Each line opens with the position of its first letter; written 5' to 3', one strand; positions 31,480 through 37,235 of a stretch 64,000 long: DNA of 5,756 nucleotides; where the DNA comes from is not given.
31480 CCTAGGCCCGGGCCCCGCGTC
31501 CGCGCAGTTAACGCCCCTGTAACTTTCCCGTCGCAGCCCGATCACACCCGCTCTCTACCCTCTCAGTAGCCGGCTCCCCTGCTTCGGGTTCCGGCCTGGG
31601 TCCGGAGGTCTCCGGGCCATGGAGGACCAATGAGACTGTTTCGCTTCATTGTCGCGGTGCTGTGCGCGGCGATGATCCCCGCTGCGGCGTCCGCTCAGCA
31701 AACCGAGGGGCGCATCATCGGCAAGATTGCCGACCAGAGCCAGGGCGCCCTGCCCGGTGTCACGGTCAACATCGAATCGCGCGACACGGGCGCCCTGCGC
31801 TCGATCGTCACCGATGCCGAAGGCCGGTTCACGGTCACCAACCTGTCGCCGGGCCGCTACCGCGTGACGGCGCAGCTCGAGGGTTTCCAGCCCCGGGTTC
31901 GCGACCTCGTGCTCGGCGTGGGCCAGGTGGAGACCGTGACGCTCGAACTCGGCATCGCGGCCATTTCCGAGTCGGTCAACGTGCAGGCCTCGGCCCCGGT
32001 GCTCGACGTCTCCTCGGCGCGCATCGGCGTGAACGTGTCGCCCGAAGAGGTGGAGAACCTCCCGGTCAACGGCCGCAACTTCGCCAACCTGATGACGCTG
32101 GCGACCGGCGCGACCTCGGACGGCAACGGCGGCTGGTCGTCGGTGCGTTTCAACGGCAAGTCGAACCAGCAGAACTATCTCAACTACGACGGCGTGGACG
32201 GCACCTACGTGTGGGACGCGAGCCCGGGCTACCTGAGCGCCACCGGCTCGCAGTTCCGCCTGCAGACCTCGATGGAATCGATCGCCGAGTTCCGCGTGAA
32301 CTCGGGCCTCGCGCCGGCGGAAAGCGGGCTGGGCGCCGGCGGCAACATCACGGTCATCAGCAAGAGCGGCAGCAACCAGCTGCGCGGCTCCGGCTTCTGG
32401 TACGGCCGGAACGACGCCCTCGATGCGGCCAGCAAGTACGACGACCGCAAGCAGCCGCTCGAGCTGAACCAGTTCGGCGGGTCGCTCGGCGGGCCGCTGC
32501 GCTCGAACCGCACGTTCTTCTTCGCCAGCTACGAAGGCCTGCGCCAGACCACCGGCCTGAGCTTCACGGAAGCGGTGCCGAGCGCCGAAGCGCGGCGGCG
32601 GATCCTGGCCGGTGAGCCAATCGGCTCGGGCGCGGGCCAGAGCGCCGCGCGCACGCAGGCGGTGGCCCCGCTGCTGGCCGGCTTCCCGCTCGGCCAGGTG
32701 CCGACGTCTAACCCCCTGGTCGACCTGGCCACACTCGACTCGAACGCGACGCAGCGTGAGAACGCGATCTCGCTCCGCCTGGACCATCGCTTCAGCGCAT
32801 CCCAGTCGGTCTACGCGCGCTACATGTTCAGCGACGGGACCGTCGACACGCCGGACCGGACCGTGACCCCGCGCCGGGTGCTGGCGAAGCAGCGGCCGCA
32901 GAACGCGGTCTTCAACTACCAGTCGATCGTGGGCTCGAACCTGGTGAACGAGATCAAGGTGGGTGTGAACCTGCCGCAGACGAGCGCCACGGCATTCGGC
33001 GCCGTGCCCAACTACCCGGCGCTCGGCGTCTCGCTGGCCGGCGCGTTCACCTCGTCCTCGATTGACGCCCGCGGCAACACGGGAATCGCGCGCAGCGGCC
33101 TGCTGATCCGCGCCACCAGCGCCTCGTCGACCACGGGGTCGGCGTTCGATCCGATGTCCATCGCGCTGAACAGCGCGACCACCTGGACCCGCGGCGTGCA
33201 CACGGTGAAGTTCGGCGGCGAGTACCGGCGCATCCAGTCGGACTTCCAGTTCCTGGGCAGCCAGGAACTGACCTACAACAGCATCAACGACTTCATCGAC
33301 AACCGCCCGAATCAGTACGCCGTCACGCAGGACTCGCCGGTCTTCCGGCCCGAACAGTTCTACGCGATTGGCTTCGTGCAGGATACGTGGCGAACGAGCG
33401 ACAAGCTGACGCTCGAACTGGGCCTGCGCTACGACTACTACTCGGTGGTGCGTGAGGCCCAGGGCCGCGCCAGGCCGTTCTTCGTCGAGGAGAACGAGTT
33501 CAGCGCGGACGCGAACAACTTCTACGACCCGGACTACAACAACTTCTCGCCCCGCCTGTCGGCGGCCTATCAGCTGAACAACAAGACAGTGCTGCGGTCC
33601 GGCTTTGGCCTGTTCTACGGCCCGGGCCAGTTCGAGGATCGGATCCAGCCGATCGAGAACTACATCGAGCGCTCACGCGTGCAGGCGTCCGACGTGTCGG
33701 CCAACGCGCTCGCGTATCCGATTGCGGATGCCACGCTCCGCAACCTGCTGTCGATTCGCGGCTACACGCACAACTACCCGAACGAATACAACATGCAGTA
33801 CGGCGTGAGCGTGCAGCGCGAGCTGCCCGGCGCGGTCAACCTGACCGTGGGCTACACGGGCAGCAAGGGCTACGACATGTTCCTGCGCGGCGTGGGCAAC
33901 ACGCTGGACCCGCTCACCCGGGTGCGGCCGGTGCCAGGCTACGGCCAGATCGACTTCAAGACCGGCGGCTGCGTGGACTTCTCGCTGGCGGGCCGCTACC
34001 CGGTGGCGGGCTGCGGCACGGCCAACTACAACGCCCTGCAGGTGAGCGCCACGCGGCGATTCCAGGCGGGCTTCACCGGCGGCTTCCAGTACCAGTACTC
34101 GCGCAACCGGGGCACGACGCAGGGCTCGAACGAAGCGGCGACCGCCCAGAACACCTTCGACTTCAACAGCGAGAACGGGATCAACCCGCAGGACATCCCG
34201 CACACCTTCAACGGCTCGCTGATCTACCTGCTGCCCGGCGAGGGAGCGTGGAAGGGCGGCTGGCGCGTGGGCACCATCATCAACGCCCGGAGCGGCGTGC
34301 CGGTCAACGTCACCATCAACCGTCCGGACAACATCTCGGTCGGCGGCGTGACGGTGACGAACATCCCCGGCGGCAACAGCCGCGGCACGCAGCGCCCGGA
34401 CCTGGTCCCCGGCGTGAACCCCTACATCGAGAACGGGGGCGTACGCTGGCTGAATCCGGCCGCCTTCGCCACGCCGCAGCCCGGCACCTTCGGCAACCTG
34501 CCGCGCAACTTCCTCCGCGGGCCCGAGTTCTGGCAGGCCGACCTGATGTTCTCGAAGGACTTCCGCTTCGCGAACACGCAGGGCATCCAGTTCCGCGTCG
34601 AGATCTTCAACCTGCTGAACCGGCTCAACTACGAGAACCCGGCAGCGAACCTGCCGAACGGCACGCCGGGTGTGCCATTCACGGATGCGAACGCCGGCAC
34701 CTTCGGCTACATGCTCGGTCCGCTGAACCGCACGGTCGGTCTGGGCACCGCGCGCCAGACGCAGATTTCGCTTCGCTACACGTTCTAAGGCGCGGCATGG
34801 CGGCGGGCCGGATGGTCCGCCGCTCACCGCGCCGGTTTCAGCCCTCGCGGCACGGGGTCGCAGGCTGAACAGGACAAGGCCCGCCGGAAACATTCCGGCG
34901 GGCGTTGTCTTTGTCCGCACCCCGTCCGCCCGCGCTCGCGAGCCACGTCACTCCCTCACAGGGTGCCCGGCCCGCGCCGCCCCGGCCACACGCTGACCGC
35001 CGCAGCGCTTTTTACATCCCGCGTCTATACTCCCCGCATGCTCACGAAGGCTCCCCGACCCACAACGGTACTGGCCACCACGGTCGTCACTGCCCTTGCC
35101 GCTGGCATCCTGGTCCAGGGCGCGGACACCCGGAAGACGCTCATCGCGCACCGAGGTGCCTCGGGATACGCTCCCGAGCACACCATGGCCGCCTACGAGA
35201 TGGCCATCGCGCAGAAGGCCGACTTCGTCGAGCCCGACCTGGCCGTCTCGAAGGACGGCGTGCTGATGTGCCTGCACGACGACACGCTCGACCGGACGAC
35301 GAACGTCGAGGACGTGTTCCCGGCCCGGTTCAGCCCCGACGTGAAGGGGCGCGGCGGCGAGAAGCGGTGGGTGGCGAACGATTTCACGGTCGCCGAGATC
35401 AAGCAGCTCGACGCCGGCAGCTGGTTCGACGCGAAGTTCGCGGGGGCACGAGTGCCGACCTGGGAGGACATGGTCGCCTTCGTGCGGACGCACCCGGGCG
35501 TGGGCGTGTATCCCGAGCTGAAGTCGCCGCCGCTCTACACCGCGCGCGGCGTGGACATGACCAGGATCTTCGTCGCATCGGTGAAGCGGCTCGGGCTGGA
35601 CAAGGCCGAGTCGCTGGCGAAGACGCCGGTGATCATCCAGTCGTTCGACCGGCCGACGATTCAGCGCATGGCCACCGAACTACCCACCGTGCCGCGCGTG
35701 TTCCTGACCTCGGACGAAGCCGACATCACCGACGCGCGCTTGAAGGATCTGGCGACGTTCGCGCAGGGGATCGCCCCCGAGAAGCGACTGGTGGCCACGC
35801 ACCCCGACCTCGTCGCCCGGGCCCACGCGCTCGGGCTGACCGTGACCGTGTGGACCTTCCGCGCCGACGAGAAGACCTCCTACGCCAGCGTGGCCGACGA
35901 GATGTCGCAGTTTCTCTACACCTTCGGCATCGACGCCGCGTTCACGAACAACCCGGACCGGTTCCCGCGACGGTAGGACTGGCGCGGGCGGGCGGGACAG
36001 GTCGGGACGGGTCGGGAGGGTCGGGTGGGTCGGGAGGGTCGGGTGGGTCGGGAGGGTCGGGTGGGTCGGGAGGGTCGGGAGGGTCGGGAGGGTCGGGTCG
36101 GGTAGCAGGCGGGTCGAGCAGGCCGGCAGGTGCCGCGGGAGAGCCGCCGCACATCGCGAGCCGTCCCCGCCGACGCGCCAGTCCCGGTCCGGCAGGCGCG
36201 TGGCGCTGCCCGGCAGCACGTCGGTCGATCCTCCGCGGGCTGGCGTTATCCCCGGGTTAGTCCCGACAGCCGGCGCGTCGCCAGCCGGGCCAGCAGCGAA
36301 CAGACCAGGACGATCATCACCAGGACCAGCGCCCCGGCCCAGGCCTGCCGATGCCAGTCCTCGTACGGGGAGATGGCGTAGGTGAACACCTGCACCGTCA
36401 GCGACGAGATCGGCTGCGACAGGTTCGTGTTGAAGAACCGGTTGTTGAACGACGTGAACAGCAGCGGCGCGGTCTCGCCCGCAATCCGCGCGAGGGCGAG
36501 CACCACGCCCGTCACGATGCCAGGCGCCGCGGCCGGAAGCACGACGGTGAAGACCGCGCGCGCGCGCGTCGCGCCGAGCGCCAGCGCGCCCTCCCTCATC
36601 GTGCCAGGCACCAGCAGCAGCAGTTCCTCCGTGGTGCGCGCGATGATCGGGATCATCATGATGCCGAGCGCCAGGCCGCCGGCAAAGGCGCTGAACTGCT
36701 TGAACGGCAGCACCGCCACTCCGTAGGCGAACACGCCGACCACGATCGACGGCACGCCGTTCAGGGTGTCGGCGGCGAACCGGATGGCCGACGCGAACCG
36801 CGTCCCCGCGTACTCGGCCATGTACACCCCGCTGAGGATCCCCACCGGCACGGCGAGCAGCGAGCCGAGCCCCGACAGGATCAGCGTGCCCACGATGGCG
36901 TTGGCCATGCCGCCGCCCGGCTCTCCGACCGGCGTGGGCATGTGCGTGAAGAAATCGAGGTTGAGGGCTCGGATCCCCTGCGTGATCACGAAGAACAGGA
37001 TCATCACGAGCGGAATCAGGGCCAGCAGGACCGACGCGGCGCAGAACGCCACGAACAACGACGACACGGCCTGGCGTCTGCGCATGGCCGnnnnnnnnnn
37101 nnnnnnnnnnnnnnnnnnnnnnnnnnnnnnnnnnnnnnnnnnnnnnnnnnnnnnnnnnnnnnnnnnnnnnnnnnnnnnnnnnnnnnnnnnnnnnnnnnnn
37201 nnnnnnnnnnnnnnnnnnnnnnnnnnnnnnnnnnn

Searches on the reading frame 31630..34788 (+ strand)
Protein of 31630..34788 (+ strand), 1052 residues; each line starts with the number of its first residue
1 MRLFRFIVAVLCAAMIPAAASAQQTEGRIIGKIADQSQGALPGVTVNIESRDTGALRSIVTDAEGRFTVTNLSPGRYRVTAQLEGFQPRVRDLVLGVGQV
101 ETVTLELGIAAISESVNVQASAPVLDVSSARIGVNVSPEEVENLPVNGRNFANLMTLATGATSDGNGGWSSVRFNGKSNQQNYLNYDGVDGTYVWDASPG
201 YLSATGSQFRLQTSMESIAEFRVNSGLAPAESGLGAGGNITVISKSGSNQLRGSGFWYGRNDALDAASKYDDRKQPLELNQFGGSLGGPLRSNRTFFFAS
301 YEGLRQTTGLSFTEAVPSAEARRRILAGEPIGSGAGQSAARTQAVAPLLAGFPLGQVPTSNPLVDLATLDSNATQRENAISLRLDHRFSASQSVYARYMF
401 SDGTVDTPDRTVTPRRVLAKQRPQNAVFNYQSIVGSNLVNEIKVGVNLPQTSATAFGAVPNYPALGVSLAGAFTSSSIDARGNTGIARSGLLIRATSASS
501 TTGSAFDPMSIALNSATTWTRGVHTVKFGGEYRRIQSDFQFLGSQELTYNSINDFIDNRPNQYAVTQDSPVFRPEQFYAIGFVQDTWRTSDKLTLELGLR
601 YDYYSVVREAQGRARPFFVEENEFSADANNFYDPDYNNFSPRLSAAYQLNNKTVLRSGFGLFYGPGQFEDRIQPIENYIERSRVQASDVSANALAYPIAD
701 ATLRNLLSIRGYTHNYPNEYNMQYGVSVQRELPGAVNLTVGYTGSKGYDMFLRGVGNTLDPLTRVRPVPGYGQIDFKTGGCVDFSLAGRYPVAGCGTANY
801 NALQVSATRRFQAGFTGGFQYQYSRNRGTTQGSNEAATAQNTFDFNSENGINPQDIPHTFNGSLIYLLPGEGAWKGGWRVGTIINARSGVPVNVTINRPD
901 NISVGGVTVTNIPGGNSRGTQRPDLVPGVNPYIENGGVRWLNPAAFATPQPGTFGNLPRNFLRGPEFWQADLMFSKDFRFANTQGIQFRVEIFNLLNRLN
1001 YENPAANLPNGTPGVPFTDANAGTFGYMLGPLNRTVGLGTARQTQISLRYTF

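Call 22: search_protein_families(library=ncbifam, proteins=[window:31630-34788:+], max_evalue=0.00001)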
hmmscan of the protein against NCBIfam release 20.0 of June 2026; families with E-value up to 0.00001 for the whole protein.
window:31630-34788:+ (1052 aa): 2 families
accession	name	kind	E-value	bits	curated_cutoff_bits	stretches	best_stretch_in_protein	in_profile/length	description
TIGR01786.1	TonB-hemlactrns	subfamily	1.5e-07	30.2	323.75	1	543-652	359-451/719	TonB-dependent hemoglobin/transferrin/lactoferrin family receptor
NF052345.1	S_layer_anammox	exception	2.2e-06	25.3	1400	1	18-139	1304-1423/1596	Kustd1514 family S-layer glycoprotein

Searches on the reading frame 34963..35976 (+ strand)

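Call 38: search_protein_families(library=ncbifam, proteins=[window:34963-35976:+], max_evalue=0.00001)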
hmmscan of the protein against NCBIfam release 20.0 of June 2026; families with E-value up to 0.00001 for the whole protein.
window:34963-35976:+ (337 aa): 3 families
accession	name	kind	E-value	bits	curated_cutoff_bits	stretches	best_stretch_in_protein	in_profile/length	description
NF008354.0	PRK11143.1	equivalog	2.1e-47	161.8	254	2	38-241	11-224/359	glycerophosphodiester phosphodiesterase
NF006989.0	PRK09454.1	equivalog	8.3e-27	94.1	264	1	59-331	11-241/251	glycerophosphodiester phosphodiesterase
NF053857.1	LysphglycPlipDStph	equivalog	4e-11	42.8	450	1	60-155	48-124/305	lysophosphatidylglycerol phospholipase D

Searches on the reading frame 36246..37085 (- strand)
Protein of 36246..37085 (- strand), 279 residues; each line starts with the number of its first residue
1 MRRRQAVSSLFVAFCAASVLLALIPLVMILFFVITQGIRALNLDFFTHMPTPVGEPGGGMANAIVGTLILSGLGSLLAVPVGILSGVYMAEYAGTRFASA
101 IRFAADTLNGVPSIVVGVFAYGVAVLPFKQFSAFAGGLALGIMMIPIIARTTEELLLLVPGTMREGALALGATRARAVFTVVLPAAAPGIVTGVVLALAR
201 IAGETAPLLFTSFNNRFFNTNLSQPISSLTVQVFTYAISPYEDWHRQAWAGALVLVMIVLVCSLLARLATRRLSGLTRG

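Call 3: search_protein_families(library=ncbifam, proteins=[window:36246-37085:-])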
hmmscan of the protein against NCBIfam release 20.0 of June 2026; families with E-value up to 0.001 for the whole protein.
window:36246-37085:- (279 aa): 14 families
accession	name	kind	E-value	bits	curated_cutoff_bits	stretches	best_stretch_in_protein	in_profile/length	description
TIGR00974.1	3a0107s02c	equivalog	2e-88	296.1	193.45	1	10-273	3-270/272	phosphate ABC transporter permease PstA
NF008430.0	PRK11268.1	equivalog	6.5e-82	274.9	439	1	2-271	21-291/295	phosphate ABC transporter permease PstA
TIGR02138.1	phosphate_pstC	equivalog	6.2e-42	143.6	196.45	1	11-272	4-294/296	phosphate ABC transporter permease subunit PstC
NF008435.0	PRK11275.1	equivalog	4.8e-15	55.5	502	1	134-269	171-308/319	phosphate ABC transporter permease PstC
NF006939.0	PRK09421.1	equivalog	1.8e-10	40.6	262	1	131-271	91-226/230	molybdate ABC transporter permease subunit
TIGR02141.1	modB_ABC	equivalog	7.8e-09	35.5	182.6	1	130-267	77-203/208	molybdate ABC transporter permease subunit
TIGR02139.1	permease_CysT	equivalog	7.9e-09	35.5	246.1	1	137-218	136-217/265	sulfate ABC transporter permease subunit CysT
NF008208.0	PRK10971.1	equivalog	5.4e-08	32.7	415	1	137-239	144-245/277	sulfate/thiosulfate ABC transporter permease CysT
TIGR01097.1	PhnE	equivalog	2e-07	30.8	216.7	1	5-195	4-189/252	phosphonate ABC transporter, permease protein PhnE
TIGR00969.1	3a0106s02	subfamily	3.3e-06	26.8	240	1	137-261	145-261/272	sulfate ABC transporter permease subunit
NF008049.0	PRK10782.1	subfamily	2.1e-05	24.3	212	1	62-204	15-160/217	methionine ABC transporter permease MetI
TIGR03226.1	PhnU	equivalog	0.00043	19.8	283.45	1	119-272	166-306/311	2-aminoethylphosphonate ABC transporter permease subunit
TIGR01581.1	Mo_ABC_porter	hypoth_equivalog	0.00068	19.2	210.3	1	142-258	112-218/225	ABC transporter permease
TIGR02140.1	permease_CysW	equivalog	0.00075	19.1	329.1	0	17-267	12-253/261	sulfate ABC transporter permease subunit CysW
